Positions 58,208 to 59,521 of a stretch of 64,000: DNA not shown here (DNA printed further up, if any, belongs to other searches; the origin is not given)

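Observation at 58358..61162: Four-gene operon: two small 3-TM membrane proteins plus tandem radical SAM/SPASM enzymes, the first with a (WDDR)4 tail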

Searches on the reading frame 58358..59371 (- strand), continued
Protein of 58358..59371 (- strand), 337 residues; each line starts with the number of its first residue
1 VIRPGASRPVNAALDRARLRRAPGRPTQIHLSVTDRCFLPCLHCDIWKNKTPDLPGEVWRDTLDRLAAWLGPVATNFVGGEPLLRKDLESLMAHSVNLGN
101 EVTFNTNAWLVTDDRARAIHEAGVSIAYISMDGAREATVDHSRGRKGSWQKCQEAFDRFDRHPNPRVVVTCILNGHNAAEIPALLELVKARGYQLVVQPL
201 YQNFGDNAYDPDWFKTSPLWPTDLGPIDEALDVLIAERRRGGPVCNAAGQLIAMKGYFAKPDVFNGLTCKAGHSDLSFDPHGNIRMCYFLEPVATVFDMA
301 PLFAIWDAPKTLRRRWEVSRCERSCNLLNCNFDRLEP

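Call 70: search_protein_families(library=padloc, proteins=[window:58358-59371:-], max_evalue=0.01)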
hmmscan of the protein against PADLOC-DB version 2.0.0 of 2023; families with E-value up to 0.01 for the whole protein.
window:58358-59371:- (337 aa): 2 families
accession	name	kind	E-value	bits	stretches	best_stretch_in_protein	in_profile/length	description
PDLC02903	pVip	-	8.5e-13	46.4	1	29-180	2-152/257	Viperins not associated with kinases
PDLC02904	pVip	-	1.4e-09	35.9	1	32-180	8-156/262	Viperins associated with kinases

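Call 74: search_solved_structures(query=A2, max_evalue=0.001, show_alignments=1)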
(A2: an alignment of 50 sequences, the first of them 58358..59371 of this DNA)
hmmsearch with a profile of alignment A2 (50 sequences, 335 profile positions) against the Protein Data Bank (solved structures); distinct sequences matched with E-value up to 0.001: 16.
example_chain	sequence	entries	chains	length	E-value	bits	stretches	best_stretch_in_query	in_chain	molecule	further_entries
6efn_A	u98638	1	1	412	1.1e-16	63.6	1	24-190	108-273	Sporulation killing factor maturation protein SkfB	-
7tol_A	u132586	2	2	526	8.9e-15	57.3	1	29-188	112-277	glycerol dibiphytanyl glycerol tetraether - macrocyclic archaeol synthase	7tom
1tv7_A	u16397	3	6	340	3.9e-14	55.2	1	22-195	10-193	Molybdenum cofactor biosynthesis protein A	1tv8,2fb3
2fb2_A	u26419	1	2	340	5.4e-14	54.8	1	22-195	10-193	Molybdenum cofactor biosynthesis protein A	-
7vob_C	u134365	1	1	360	9.9e-14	53.9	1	18-190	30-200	Cytosylglucuronate decarboxylase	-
7voc_C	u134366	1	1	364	1e-13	53.9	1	18-190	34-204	Cytosylglucuronate decarboxylase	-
8hzv_A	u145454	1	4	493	6.7e-09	38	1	14-186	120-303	Radical S-Adenosyl-L-methionine Enzyme DesII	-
8hzy_A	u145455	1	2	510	7.2e-09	37.9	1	14-185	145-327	DesII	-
6c8v_A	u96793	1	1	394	9.8e-09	37.5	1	30-236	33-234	Coenzyme PQQ synthesis protein E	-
8wm2_A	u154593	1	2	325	1e-07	34.1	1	22-130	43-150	Fe-S radical SAM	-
9dgw_A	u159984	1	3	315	0.00017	23.5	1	17-158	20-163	Radical SAM core domain-containing protein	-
9dfw_A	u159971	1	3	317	0.00018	23.5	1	17-157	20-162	Radical SAM core domain-containing protein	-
6b4c_A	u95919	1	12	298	0.00022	23.2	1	22-158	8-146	Viperin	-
7n7i_A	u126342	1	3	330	0.00024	23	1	22-158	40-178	Viperin-like enzyme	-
5wgg_A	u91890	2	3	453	0.00032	22.6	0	29-285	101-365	Radical SAM domain protein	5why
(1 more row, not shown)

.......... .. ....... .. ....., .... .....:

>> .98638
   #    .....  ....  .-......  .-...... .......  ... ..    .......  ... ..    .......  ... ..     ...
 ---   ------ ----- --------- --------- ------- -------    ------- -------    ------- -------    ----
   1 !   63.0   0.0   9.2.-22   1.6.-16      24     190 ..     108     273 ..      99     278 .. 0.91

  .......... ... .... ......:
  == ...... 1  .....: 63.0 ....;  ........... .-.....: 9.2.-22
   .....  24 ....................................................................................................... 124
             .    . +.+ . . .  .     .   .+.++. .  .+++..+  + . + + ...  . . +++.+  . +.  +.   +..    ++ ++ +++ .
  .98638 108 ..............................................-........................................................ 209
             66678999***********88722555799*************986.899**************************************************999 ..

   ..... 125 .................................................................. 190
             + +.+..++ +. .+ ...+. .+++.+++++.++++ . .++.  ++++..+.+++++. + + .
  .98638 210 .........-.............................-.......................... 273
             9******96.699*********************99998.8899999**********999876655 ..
